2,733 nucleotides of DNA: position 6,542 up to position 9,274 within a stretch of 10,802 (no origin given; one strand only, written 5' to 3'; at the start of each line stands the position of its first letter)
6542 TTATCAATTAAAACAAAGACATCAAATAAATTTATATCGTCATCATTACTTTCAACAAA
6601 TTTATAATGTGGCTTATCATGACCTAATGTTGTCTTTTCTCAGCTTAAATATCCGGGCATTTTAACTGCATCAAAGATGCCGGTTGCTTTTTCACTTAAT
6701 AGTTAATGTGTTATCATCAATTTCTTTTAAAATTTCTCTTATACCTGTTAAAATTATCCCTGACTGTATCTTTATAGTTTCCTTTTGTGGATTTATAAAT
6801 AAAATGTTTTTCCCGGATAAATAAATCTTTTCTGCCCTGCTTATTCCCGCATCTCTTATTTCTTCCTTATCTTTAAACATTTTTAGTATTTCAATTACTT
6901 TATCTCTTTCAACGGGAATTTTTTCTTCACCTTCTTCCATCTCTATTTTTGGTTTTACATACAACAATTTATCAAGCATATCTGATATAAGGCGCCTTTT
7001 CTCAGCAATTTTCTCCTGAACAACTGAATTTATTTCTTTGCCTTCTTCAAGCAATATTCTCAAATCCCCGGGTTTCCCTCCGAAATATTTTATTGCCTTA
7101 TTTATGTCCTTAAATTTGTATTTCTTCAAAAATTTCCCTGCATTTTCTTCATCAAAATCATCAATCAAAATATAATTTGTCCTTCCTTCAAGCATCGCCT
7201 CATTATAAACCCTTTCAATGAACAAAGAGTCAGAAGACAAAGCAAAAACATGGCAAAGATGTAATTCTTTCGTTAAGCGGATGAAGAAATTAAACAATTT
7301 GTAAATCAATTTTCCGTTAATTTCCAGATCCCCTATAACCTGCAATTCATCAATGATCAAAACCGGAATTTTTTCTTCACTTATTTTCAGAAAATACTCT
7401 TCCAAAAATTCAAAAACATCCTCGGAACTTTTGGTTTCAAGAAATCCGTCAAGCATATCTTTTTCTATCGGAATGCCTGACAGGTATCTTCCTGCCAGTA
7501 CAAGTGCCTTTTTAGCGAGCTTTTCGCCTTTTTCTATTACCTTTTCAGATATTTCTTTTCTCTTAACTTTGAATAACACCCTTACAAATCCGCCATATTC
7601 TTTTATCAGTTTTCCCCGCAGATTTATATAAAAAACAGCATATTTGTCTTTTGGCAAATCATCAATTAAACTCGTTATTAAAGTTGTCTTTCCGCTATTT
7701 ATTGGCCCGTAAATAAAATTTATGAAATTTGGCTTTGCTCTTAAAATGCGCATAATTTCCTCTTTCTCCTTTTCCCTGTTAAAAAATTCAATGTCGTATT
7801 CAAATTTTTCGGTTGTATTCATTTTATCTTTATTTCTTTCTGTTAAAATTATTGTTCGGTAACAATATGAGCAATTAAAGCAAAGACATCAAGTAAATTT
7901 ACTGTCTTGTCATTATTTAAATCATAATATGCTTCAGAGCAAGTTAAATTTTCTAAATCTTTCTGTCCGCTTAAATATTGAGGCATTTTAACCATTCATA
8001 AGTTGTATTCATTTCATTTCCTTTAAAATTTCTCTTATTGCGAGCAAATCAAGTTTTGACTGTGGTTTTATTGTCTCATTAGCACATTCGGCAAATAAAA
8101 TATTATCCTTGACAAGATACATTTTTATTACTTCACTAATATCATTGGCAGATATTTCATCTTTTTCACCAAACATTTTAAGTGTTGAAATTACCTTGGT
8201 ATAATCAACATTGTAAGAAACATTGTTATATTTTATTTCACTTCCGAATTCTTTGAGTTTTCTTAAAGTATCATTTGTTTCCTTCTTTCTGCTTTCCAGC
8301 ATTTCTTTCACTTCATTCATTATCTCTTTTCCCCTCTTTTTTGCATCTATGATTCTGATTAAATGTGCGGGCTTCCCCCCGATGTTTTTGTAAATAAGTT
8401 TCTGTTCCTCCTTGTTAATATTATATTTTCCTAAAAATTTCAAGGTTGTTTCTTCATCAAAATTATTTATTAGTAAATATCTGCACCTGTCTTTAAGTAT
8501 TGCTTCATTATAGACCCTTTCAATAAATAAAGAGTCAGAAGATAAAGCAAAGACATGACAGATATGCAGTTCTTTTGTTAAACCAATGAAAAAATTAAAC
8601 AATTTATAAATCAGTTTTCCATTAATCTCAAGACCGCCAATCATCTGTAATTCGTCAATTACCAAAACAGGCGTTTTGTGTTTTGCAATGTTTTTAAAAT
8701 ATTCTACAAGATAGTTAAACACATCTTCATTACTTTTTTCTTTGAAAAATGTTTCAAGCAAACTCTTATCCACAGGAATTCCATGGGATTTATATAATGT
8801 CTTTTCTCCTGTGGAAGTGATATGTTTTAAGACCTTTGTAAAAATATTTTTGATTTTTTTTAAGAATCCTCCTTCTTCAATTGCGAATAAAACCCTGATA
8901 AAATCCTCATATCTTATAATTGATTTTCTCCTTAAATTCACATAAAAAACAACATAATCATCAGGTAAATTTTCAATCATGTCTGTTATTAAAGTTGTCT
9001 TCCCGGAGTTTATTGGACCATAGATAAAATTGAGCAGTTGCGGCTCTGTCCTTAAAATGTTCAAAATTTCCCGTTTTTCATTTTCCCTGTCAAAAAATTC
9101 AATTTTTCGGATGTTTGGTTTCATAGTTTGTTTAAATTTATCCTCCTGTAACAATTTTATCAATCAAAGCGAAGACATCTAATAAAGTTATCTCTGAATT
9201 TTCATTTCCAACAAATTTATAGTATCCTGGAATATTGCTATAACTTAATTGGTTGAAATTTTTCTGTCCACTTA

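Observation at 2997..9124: Five-gene STAND-class ATPase array assembled from interchangeable modules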

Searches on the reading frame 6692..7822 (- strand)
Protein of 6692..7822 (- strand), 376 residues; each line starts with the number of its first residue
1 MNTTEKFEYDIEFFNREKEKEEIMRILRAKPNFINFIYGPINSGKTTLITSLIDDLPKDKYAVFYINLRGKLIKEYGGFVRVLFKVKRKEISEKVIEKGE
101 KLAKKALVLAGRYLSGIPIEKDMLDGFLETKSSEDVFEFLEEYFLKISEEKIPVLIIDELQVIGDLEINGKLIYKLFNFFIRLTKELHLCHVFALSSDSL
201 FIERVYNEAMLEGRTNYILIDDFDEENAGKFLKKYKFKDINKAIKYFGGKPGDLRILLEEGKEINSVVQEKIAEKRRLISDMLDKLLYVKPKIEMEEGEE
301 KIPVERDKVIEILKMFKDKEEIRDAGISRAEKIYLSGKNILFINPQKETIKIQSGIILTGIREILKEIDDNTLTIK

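Call 5: search_protein_families(library=pfam, proteins=[window:6692-7822:-], max_evalue=0.01)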
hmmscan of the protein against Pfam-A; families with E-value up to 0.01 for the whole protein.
window:6692-7822:- (376 aa): 8 families
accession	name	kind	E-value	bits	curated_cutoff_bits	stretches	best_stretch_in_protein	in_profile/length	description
PF01637.24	ATPase_2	-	1.1e-49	169.8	33.2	1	13-254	1-222/225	ATPase domain predominantly from Archaea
PF21690.3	MJ1010-like_2nd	-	7.2e-19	68.3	27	1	267-365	3-91/91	Uncharacterized ATP-binding protein MJ1010-like, C-terminal domain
PF13173.12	AAA_14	-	4.1e-06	27.3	27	1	34-75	4-44/129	AAA domain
PF13401.12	AAA_22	-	6e-06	27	27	1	36-179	9-110/130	AAA domain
PF13191.12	AAA_16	-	2.9e-05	25.1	32.6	1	13-163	2-144/167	AAA ATPase domain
PF00004.35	AAA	-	9.6e-05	23.3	21.2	1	37-197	3-109/131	ATPase family associated with various cellular activities (AAA)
PF10443.15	RNA12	-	0.001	18.4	27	0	131-235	128-228/429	RNA12 protein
PF24883.2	NPHP3_N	-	0.0024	18.5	24.8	0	31-66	21-58/164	Nephrocystin 3, N-terminal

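Call 32: search_protein_families(library=padloc, proteins=[window:6692-7822:-], max_evalue=0.01)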
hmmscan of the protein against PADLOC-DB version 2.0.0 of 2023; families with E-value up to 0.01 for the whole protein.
window:6692-7822:- (376 aa): 3 families
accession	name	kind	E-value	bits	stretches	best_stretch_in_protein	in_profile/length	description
PDLC04791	PDC-S01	-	2.8e-05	21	1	18-59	5-46/395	-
PDLC04140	mad8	-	4.1e-05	21.3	1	36-116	31-120/314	mads_8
PDLC04985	PDC-S27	-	0.0071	13.3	0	11-67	4-58/484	-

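Call 33: search_protein_families(library=ncbifam, proteins=[window:6692-7822:-], max_evalue=0.001)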
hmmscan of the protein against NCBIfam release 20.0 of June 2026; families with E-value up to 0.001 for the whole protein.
window:6692-7822:- (376 aa): 0 families

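Call 38: find_homologous_proteins(query=window:6692-7822:-, max_evalue=1e-10)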
Query window:6692-7822:- (376 aa): 1305 proteins with E <= 1e-10 among 8000 candidates; the best 120 are listed. Only proteins of 206 to 658 residues were searched: fused or split forms outside these lengths cannot appear, so this answer is no evidence that the protein stands alone or is whole; lengths 'longer' or 'shorter' looks for them.
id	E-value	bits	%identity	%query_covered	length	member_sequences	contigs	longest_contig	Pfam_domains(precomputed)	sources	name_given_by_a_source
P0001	2.1e-231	786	99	100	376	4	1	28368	PF13173.13,PF13401.13,PF01637.25,PF21690.5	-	-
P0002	6.4e-175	600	79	98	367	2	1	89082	PF13173.13,PF13401.13,PF01637.25,PF13191.13,PF21690.5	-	-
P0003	7.3e-161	554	74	98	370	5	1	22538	PF13173.13,PF13401.13,PF01637.25,PF13191.13,PF21690.5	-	-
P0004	7.0e-153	527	72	98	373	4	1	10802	PF13173.13,PF13401.13,PF01637.25,PF21690.5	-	-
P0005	1.2e-147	510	70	95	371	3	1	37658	PF13173.13,PF13401.13,PF01637.25,PF13191.13,PF21690.5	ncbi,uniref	ncbi:conserved hypothetical protein [groundwater metagenome]|uniref:AAA+ ATPase domain-containing pr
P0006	3.1e-145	502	68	94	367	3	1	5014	PF13173.13,PF13401.13,PF01637.25,PF13191.13,PF21690.5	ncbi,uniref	ncbi:conserved hypothetical protein [groundwater metagenome]|uniref:AAA+ ATPase domain-containing pr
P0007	3.1e-139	482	65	98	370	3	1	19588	PF13173.13,PF13401.13,PF01637.25,PF13191.13,PF21690.5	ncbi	-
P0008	1.5e-138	480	68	97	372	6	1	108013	PF13173.13,PF13401.13,PF01637.25,PF13191.13,PF21690.5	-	-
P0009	1.9e-138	480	66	98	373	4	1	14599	PF13173.13,PF13401.13,PF01637.25,PF13191.13,PF21690.5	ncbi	-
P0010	1.6e-136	474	66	98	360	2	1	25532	PF13173.13,PF13401.13,PF01637.25,PF13191.13,PF21690.5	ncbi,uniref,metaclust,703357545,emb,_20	ncbi:conserved hypothetical protein [groundwater metagenome]|uniref:AAA+ ATPase domain-containing pr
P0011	3.4e-136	472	64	98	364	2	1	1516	PF13173.13,PF13401.13,PF01637.25,PF13191.13,PF21690.5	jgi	-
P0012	1.7e-134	467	65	98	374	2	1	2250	PF13401.13,PF01637.25,PF21690.5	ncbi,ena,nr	ncbi:MAG: ATP-binding protein [Euryarchaeota archaeon HGW-Euryarchaeota-1]|nr:MAG: ATP-binding prote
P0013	6.0e-134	465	66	95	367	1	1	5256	PF13173.13,PF13401.13,PF01637.25,PF21690.5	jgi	-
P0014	2.9e-130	453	66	97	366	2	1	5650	PF13401.13,PF01637.25,PF13191.13,PF21690.5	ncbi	-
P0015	1.9e-129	450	64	95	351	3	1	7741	PF13173.13,PF13401.13,PF01637.25,PF13191.13,PF21690.5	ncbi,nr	ncbi:MAG: ATP-binding protein [Euryarchaeota archaeon HGW-Euryarchaeota-1]|nr:MAG: ATP-binding prote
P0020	3.3e-122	426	98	56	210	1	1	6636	PF01637.25,PF21690.5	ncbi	ncbi:MAG: ATP-binding protein, partial [Candidatus Altiarchaeales archaeon HGW-Altiarchaeales-2]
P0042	2.4e-97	345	50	95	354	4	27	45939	PF13173.13,PF13401.13,PF01637.25,PF13191.13,PF21690.5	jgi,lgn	-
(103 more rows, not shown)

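Call 39: find_encoding_contigs(protein=P0001, flank=10000, max_places=6)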
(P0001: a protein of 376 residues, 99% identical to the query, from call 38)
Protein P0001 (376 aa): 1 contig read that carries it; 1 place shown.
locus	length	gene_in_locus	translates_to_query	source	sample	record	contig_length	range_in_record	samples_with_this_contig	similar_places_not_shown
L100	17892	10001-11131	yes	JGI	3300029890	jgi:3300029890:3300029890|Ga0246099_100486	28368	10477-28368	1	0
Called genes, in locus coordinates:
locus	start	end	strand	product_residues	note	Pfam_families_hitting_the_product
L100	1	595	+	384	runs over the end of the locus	PF05889:SepSecS, PF00155:Aminotran_1_2, PF00266:Aminotran_5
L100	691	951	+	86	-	-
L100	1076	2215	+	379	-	PF01855:POR_N, PF17147:PFOR_II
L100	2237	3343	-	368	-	PF01798:Nop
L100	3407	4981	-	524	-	-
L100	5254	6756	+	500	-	PF00587:tRNA-synt_2b, PF03129:HGTP_anticodon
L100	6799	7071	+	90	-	-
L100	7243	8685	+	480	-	PF07581:Glug (faint), PF05342:Peptidase_M26_N (faint)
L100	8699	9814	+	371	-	PF01637:ATPase_2, PF13173:AAA_14 (faint), PF13401:AAA_22 (weak), PF21690:MJ1010-like_2nd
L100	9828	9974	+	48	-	-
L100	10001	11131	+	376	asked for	PF01637:ATPase_2, PF13173:AAA_14 (faint), PF13401:AAA_22 (faint), PF21690:MJ1010-like_2nd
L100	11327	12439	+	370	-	PF13191:AAA_16 (faint), PF01637:ATPase_2, PF13173:AAA_14 (faint), PF13401:AAA_22, PF21690:MJ1010-like_2nd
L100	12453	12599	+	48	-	-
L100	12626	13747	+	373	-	PF01637:ATPase_2, PF13173:AAA_14 (faint), PF21690:MJ1010-like_2nd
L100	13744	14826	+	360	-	PF13191:AAA_16 (faint), PF01637:ATPase_2, PF13401:AAA_22 (faint), PF21690:MJ1010-like_2nd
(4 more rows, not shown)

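Call 40: find_encoding_contigs(protein=P0020, flank=8000, max_places=4)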
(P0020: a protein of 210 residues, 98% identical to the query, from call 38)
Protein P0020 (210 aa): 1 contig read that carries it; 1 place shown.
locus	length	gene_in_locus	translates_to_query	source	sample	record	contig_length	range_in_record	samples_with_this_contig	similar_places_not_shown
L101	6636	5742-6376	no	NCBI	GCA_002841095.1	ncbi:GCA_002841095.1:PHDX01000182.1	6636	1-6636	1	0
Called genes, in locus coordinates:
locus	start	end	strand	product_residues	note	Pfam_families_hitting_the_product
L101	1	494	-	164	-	PF13620:CarboxypepD_reg (weak), PF13715:CarbopepD_reg_2 (weak)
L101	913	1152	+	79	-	-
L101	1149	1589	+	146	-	PF01850:PIN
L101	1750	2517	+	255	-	PF00587:tRNA-synt_2b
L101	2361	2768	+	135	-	PF03129:HGTP_anticodon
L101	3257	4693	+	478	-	PF07581:Glug (faint), PF05342:Peptidase_M26_N (faint)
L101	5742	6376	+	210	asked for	PF01637:ATPase_2, PF21690:MJ1010-like_2nd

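Call 63: predict_structure(alignment_id=A2)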
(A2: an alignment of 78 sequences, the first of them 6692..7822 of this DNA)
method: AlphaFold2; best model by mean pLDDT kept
length: 376 residues; sequences in the alignment: 78
mean_pLDDT: 83.1   pTM: 0.82
mean pLDDT of the five models: 83.1, 82.7, 82.5, 77.3, 76.2
residues with pLDDT >= 90: 170; 70-90: 148; 50-70: 23; < 50: 35
segments of 3 or more residues with pLDDT < 50: 1-11, 89-101, 105-112, 374-376
pLDDT, mean of each block of 10 residues (from residue 1): 37 70 95 94 86 87 90 85 71 38 47 70 84 84 92 94 74 88 95 92 85 91 89 89 91 85 85 93 91 76 93 94 92 93 91 93 88 48
secondary structure, 60 per line:
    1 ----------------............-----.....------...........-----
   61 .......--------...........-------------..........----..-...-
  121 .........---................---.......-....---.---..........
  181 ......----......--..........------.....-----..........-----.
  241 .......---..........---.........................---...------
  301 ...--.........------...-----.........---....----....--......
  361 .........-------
elements in order: H17-28 E34-38 H45-55 E61-67 H76-83 E84-86 H100-109 E117-119 H121-129 H133-148 E152-158 H160-163 H172-186 E191-196 H199-208 E215-219 H225-234 H240-247 H251-260 H264-288 E292-294 E301-303 H306-314 E321-323 H329-337 E341-344 E349-352 H355-369

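Call 67: fold_search(model_id=the predicted structure, library=pdb)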
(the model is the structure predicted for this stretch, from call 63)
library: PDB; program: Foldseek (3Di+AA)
matches with E <= 10: 500; with E <= 0.001: 500
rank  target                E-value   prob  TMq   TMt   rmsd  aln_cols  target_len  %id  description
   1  2qen                  6.0e-11  1.00  0.58  0.62   6.4       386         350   16  The walker-type atpase paby2304 of pyrococcus abyssi (released 2008-07-01)
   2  2fna_A                2.3e-10  1.00  0.53  0.56   7.1       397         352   18  Crystal structure of an archaeal aaa+ atpase (sso1545) from sulfolobus solfataricus p2 at 2.00 A resolution (released 2006-02-07)
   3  1w5t_A                3.7e-08  1.00  0.43  0.41  11.5       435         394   12  Structure of the Aeropyrum Pernix ORC2 protein (ADPNP-ADP complexes) (released 2004-10-05)
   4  8bob_C                3.9e-08  1.00  0.41  0.38  13.8       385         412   13  Structural basis for negative regulation of the maltose system (released 2023-10-18)
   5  1w5s_B                5.8e-08  1.00  0.40  0.38  12.9       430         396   12  Structure of the Aeropyrum Pernix ORC2 protein (ADP form) (released 2004-10-05)
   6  1w5s_A                1.2e-07  1.00  0.44  0.43  11.3       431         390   12  Structure of the Aeropyrum Pernix ORC2 protein (ADP form) (released 2004-10-05)
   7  8s0e_A                1.2e-07  1.00  0.37  0.38  16.0       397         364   13  H. sapiens OCCM bound to double stranded DNA (released 2024-10-02)
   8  7jgr_A                2.1e-07  1.00  0.41  0.39  13.2       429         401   12  Structure of Drosophila ORC bound to DNA (84 bp) and Cdc6 (released 2020-09-09)
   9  7jpo_D                2.6e-07  1.00  0.36  0.34  18.2       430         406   14  ORC-O1AAA: Human Origin Recognition Complex (ORC) with dynamic/unresolved ORC2 WH (released 2020-09-02)
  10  5uj7_C                3.1e-07  1.00  0.39  0.37  16.2       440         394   12  Structure of the active form of human Origin Recognition Complex ATPase motor module, complex subunitS 1, 4, 5 (released 2017-02-08)
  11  3bjo                  4.4e-07  1.00  0.26  0.89   1.3       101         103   36  Crystal structure of the C-terminal domain of a possible ATP-binding protein from Methanocaldococcus jannaschii DSM 2661 (released 2007-12-18)
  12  2qby_A                4.7e-07  1.00  0.39  0.40  11.7       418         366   16  Crystal structure of a heterodimer of Cdc6/Orc1 initiators bound to origin DNA (from S. solfataricus) (released 2007-09-11)
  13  7jps_A                6.2e-07  1.00  0.38  0.41  14.6       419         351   13  ORC-DNA: Human Origin Recognition Complex (ORC) with DNA bound in the core (released 2020-09-09)
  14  1fnn_A                6.6e-07  1.00  0.38  0.38  13.6       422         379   12  CRYSTAL STRUCTURE OF CDC6P FROM PYROBACULUM AEROPHILUM (released 2000-10-04)
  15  8s0e_G                7.4e-07  1.00  0.39  0.43  14.2       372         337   10  H. sapiens OCCM bound to double stranded DNA (released 2024-10-02)
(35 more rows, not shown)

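Call 74: find_encoding_contigs(protein=P0005, flank=10000, max_places=3)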
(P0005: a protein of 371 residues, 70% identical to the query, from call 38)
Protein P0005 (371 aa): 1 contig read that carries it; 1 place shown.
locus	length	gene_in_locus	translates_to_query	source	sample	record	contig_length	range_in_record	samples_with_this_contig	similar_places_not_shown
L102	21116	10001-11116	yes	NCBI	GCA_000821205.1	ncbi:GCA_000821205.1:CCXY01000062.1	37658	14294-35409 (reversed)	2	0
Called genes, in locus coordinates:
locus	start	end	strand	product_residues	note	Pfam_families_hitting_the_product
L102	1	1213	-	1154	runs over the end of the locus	?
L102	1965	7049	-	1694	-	PF03477:ATP-cone (faint), PF13597:NRDD, PF14890:Intein_splicing, PF14528:LAGLIDADG_3, PF13597:NRDD, PF14890:Intein_splicing, PF13597:NRDD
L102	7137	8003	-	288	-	-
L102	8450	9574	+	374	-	PF01637:ATPase_2, PF13191:AAA_16 (weak), PF00004:AAA (faint), PF13173:AAA_14 (faint), PF13401:AAA_22, PF21690:MJ1010-like_2nd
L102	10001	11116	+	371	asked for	PF01637:ATPase_2, PF13191:AAA_16 (weak), PF13173:AAA_14 (faint), PF13401:AAA_22 (weak), PF21690:MJ1010-like_2nd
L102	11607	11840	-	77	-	-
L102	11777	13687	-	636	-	PF12439:GDE_N, PF06202:GDE_C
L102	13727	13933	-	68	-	PF06093:Spt4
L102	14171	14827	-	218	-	PF03876:SHS2_Rpb7-N, PF00575:S1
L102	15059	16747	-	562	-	-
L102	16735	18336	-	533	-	-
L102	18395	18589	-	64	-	PF13359:DDE_Tnp_4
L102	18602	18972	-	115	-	PF01609:DDE_Tnp_1 (weak), PF13359:DDE_Tnp_4 (weak)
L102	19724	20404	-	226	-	PF00398:RrnaAD, PF01135:PCMT (weak), PF13847:Methyltransf_31 (weak), PF08241:Methyltransf_11 (weak), PF13649:Methyltransf_25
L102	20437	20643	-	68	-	-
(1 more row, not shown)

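Call 78: find_encoding_contigs(protein=P0042, flank=5000, max_places=4)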
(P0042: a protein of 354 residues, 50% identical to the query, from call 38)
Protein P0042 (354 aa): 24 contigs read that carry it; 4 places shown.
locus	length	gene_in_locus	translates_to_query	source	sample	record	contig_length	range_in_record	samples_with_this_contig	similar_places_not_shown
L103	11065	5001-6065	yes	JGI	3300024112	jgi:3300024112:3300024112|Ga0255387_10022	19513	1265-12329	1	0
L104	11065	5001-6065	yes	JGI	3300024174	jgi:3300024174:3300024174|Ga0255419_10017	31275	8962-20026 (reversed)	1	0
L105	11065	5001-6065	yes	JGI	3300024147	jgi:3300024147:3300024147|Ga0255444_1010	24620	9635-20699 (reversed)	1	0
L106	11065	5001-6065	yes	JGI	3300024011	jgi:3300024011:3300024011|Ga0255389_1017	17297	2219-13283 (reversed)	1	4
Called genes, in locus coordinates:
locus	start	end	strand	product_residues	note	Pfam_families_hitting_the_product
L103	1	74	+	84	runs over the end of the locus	-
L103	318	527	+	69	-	-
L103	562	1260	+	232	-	-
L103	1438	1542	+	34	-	-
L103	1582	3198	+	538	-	PF02366:PMT, PF13231:PMT_2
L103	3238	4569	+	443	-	PF00890:FAD_binding_2 (weak), PF01266:DAO, PF01593:Amino_oxidase, PF07992:Pyr_redox_2 (faint), PF12831:FAD_oxidored (weak), PF13450:NAD_binding_8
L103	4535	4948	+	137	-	-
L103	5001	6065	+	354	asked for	PF01637:ATPase_2, PF13191:AAA_16, PF13401:AAA_22, PF13173:AAA_14 (faint), PF21690:MJ1010-like_2nd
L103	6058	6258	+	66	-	-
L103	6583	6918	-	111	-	PF00037:Fer4 (faint)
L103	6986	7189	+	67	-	PF15919:HicB_lk_antitox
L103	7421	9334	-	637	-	PF01507:PAPS_reduct, PF13237:Fer4_10 (faint)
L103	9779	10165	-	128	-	PF00736:EF1_GNE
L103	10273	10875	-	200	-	PF00696:AA_kinase (weak)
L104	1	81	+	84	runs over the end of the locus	-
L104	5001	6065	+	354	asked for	PF01637:ATPase_2, PF13191:AAA_16, PF13401:AAA_22, PF13173:AAA_14 (faint), PF21690:MJ1010-like_2nd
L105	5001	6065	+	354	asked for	PF01637:ATPase_2, PF13191:AAA_16, PF13401:AAA_22, PF13173:AAA_14 (faint), PF21690:MJ1010-like_2nd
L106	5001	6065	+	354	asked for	PF01637:ATPase_2, PF13191:AAA_16, PF13401:AAA_22, PF13173:AAA_14 (faint), PF21690:MJ1010-like_2nd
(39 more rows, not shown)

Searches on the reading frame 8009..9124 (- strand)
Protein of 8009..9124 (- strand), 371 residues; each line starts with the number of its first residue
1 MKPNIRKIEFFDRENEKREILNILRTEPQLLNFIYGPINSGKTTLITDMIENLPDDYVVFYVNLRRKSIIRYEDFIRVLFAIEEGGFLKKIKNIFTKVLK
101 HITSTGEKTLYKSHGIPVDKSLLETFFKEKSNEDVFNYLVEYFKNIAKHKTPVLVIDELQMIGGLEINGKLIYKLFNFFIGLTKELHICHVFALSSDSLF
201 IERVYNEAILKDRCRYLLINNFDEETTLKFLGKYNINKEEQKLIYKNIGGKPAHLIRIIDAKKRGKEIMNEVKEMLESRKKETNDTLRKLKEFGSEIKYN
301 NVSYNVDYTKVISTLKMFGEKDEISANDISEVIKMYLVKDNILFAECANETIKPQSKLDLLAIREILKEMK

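Call 5: search_protein_families(library=pfam, proteins=[window:8009-9124:-], max_evalue=0.01)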
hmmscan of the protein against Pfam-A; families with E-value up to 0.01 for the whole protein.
window:8009-9124:- (371 aa): 7 families
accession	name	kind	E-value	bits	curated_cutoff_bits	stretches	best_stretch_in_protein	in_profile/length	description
PF01637.24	ATPase_2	-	1.7e-52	178.9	33.2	1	10-257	1-224/225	ATPase domain predominantly from Archaea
PF21690.3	MJ1010-like_2nd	-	9.8e-20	71.1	27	1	284-367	9-91/91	Uncharacterized ATP-binding protein MJ1010-like, C-terminal domain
PF13401.12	AAA_22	-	9.6e-08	32.8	27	1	31-178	7-110/130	AAA domain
PF13173.12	AAA_14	-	1.9e-07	31.6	27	1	33-76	6-49/129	AAA domain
PF13191.12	AAA_16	-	3e-06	28.3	32.6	1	10-160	2-142/167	AAA ATPase domain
PF00004.35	AAA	-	0.00028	21.8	21.2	0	34-201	3-111/131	ATPase family associated with various cellular activities (AAA)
PF07075.17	NamZ_N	-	0.0036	17.2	26.9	1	139-184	100-145/203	Exo-beta-N-acetylmuramidase NamZ, N-terminal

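Call 10: search_solved_structures(query=window:8009-9124:-, max_evalue=0.01)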
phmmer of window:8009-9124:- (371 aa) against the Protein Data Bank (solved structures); distinct sequences matched with E-value up to 0.01: 2.
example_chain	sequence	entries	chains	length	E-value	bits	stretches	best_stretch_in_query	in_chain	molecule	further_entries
3h92_A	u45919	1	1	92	2.5e-07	33.4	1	272-366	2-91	Uncharacterized ATP-binding protein MJECL15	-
3bjo_A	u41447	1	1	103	7.3e-07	31.8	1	285-367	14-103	Uncharacterized ATP-binding protein MJ1010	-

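Call 13: find_related_loci(query=A1, collection=genome_contigs, flank=8000)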
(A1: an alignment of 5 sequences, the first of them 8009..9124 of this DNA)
Query A1 (371 aa) in genome_contigs; peptide patterns used: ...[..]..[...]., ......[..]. (x = any residue, [..] = any of these).
146 stretches matched a pattern; 29 encode a relative of the query (tblastn E <= 1e-3); 29 distinct loci.
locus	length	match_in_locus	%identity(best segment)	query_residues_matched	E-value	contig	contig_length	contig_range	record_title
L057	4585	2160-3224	56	6-371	2e-129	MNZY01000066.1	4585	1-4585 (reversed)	MAG: Candidatus Altarchaeum sp. CG2_30_32_3053 cg_3.0_sub100_scaffold_582_c, whole genome shotgun sequence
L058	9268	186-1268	51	4-370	3e-112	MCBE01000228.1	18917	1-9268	Candidatus Altiarchaeales archaeon WOR_SM1_SCG NODE_34_length_18915_cov_160.117_ID_53, whole genome shotgun sequence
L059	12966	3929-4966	53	4-369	2e-111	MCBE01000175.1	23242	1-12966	Candidatus Altiarchaeales archaeon WOR_SM1_SCG NODE_25_length_23242_cov_55.7184_ID_5, whole genome shotgun sequence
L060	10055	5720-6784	49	8-371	3e-105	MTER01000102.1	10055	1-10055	MAG: Candidatus Altiarchaeales archaeon A3 Ga0073111_1102, whole genome shotgun sequence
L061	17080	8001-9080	52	8-370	4e-104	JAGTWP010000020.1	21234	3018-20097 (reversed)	MAG: Candidatus Altarchaeum sp. isolate GA_1_1 NODE_508_length_21243_cov_1862.785539, whole genome shotgun sequence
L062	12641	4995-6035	48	8-370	2e-100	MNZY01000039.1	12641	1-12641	MAG: Candidatus Altarchaeum sp. CG2_30_32_3053 cg_3.0_sub100_scaffold_92_c, whole genome shotgun sequence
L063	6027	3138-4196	48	4-366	4e-100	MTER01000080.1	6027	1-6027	MAG: Candidatus Altiarchaeales archaeon A3 Ga0073111_1080, whole genome shotgun sequence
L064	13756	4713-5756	49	5-370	2e-99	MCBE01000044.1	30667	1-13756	Candidatus Altiarchaeales archaeon WOR_SM1_SCG NODE_13_length_30667_cov_339.679_ID_17, whole genome shotgun sequence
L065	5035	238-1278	49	4-370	5e-99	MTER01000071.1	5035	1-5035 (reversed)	MAG: Candidatus Altiarchaeales archaeon A3 Ga0073111_1071, whole genome shotgun sequence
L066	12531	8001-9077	47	5-371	5e-95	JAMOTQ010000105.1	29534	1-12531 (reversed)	MAG: Methanocaldococcus sp. isolate 4571-419_metabat2_scaf2bin.033 4571-419_scaffold_315_c1, whole genome shotgun sequen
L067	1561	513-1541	44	8-370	2e-93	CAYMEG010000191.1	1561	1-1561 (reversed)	MAG TPA_asm: uncultured archaeon isolate binchicken_co409_32 genome assembly, contig: NODE_22825_length_1561_cov_67.1892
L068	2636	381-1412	42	8-371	4e-87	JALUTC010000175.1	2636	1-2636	MAG: archaeon isolate S146_metabat2_scaf2bin.220 S146_NODE_67453_length_2636_cov_3.257075, whole genome shotgun sequence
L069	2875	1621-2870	42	8-368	9e-82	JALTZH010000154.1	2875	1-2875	MAG: archaeon isolate S141_metabat2_scaf2bin.124 S141_NODE_44061_length_2875_cov_6.445779, whole genome shotgun sequence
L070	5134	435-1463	40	8-369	6e-79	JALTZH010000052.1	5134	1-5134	MAG: archaeon isolate S141_metabat2_scaf2bin.124 S141_NODE_19011_length_5134_cov_4.571799, whole genome shotgun sequence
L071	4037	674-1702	41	8-370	4e-77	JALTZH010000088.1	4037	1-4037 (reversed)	MAG: archaeon isolate S141_metabat2_scaf2bin.124 S141_NODE_27064_length_4037_cov_2.524808, whole genome shotgun sequence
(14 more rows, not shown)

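Call 32: search_protein_families(library=padloc, proteins=[window:8009-9124:-], max_evalue=0.01)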
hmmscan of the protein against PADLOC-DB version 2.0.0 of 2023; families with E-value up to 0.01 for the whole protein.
window:8009-9124:- (371 aa): 3 families
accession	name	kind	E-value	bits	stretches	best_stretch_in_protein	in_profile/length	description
PDLC04140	mad8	-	2e-05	22.2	1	33-241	31-271/314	mads_8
PDLC04791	PDC-S01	-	0.0014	15.4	0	16-61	6-51/395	-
PDLC02529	PglX|PglXI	-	0.0065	12.2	1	123-218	104-201/1189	PglX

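Call 33: search_protein_families(library=ncbifam, proteins=[window:8009-9124:-], max_evalue=0.001)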
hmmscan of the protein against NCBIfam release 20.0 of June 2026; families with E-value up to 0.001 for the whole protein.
window:8009-9124:- (371 aa): 0 families
